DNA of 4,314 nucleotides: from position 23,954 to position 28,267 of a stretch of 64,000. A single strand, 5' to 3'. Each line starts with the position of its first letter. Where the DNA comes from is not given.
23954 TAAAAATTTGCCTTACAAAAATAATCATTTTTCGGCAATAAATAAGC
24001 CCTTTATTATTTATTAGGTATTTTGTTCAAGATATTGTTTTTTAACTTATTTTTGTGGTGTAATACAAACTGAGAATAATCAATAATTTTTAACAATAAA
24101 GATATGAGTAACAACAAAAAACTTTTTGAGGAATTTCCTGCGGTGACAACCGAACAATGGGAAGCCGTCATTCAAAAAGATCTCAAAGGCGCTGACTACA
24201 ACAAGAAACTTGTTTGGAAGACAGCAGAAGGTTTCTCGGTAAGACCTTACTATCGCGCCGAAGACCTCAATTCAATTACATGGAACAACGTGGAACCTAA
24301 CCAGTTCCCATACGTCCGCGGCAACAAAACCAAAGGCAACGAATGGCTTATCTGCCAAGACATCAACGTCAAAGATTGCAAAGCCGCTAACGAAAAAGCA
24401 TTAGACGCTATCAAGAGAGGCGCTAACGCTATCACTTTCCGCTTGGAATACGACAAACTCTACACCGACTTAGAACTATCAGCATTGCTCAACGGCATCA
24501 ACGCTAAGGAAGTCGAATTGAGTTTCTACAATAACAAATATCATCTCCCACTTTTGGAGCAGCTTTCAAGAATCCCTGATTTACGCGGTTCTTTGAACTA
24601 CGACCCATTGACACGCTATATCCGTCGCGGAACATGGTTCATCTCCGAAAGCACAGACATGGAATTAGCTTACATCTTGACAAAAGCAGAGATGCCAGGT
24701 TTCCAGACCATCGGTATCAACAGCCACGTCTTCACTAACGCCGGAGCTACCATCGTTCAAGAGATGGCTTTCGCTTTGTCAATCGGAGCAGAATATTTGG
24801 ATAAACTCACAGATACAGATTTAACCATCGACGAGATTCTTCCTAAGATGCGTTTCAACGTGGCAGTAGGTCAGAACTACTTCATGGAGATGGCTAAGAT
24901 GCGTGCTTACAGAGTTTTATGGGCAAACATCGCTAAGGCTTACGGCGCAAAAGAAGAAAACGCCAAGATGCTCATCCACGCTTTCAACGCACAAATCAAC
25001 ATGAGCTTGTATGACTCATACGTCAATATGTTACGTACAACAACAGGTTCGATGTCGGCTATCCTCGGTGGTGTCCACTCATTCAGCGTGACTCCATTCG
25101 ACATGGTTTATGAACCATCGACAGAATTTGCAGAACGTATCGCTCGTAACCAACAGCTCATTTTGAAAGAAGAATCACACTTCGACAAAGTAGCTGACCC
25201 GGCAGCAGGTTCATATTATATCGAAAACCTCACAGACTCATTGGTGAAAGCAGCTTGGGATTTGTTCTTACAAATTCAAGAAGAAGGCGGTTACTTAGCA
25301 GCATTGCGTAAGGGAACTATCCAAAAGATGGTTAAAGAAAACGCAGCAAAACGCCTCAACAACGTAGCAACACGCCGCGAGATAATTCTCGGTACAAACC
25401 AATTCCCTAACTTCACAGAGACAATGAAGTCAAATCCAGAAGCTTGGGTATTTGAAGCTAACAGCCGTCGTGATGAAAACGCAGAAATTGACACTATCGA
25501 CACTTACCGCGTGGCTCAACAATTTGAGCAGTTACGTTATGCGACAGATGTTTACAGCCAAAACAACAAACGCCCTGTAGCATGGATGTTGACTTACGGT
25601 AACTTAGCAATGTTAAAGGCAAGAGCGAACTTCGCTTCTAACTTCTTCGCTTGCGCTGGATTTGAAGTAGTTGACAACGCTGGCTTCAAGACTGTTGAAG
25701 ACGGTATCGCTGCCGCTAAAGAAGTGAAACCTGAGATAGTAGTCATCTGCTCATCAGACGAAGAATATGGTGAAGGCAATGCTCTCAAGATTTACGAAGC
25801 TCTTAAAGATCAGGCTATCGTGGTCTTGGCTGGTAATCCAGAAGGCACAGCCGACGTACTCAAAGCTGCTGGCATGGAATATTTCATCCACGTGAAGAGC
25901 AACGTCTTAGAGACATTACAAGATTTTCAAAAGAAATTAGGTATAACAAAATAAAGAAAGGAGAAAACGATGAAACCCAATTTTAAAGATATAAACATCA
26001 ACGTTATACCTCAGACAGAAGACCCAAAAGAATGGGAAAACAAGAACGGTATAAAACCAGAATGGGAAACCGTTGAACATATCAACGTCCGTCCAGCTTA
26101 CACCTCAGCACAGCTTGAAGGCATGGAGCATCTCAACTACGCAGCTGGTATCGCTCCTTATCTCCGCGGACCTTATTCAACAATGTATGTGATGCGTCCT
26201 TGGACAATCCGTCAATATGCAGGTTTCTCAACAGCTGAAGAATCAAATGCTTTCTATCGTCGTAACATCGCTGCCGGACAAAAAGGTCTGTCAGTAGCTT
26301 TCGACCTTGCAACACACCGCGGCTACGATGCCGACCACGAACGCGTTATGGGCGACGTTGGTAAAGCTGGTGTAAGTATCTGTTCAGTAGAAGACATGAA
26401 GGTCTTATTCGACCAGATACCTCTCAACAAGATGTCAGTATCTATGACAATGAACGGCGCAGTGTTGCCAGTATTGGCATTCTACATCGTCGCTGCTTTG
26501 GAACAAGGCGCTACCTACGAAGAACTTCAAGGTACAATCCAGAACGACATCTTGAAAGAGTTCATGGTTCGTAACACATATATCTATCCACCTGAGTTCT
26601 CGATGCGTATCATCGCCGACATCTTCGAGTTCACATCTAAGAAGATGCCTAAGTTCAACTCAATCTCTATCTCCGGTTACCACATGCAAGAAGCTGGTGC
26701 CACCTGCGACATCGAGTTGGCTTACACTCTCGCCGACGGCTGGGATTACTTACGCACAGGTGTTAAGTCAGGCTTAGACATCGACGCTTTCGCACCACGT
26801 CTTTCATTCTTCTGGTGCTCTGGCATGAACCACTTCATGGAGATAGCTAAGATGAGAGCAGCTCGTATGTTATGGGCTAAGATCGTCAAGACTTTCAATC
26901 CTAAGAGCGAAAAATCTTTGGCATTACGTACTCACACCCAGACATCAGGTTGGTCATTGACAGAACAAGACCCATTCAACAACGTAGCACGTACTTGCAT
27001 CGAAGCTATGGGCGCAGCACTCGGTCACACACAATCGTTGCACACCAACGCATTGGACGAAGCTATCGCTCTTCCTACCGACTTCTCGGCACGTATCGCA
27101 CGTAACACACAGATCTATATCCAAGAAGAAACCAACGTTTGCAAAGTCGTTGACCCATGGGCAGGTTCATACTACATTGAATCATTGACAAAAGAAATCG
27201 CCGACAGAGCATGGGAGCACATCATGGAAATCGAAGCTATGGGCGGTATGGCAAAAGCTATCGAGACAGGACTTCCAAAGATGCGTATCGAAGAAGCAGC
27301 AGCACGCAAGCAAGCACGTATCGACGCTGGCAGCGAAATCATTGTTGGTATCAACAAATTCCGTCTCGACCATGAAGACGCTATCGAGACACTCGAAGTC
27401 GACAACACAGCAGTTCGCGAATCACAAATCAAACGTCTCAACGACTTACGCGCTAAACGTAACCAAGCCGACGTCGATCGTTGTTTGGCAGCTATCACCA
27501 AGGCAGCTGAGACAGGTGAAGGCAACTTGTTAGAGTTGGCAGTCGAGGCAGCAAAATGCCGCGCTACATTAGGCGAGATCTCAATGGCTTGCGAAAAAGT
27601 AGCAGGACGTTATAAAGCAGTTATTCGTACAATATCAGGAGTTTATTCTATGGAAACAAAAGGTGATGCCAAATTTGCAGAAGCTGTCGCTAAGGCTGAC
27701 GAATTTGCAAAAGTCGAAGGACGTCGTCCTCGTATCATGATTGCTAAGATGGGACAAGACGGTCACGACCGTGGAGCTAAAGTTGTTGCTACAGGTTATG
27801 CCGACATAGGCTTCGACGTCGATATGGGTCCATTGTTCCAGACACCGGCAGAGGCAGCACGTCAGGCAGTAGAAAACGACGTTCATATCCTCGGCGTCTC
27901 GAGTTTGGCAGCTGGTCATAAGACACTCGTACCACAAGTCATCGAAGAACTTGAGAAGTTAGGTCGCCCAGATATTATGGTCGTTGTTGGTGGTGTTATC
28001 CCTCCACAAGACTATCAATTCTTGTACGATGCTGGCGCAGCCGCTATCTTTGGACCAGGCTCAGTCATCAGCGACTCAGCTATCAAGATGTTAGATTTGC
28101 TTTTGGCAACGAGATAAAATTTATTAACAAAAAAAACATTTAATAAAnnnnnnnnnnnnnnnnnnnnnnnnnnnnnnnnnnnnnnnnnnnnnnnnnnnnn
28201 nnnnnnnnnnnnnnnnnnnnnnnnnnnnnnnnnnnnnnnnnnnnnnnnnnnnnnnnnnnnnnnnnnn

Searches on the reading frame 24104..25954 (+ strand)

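Call 56: search_protein_families(library=pfam, proteins=[window:24104-25954:+], max_evalue=0.00001)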
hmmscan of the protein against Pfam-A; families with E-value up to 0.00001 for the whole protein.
window:24104-25954:+ (616 aa): 1 family
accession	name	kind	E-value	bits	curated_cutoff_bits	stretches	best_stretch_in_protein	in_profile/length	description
PF01642.28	MM_CoA_mutase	-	7.2e-133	444.3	22.1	1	39-524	1-505/512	Methylmalonyl-CoA mutase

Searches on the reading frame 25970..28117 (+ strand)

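Call 56: search_protein_families(library=pfam, proteins=[window:25970-28117:+], max_evalue=0.00001)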
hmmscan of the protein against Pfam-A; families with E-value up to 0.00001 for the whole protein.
window:25970-28117:+ (715 aa): 2 families
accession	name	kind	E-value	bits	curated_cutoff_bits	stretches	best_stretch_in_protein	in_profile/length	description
PF01642.28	MM_CoA_mutase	-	1.3e-230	766.8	22.1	1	34-546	2-512/512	Methylmalonyl-CoA mutase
PF02310.24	B12-binding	-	5.5e-18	65.4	32.1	1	588-698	2-114/121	B12 binding domain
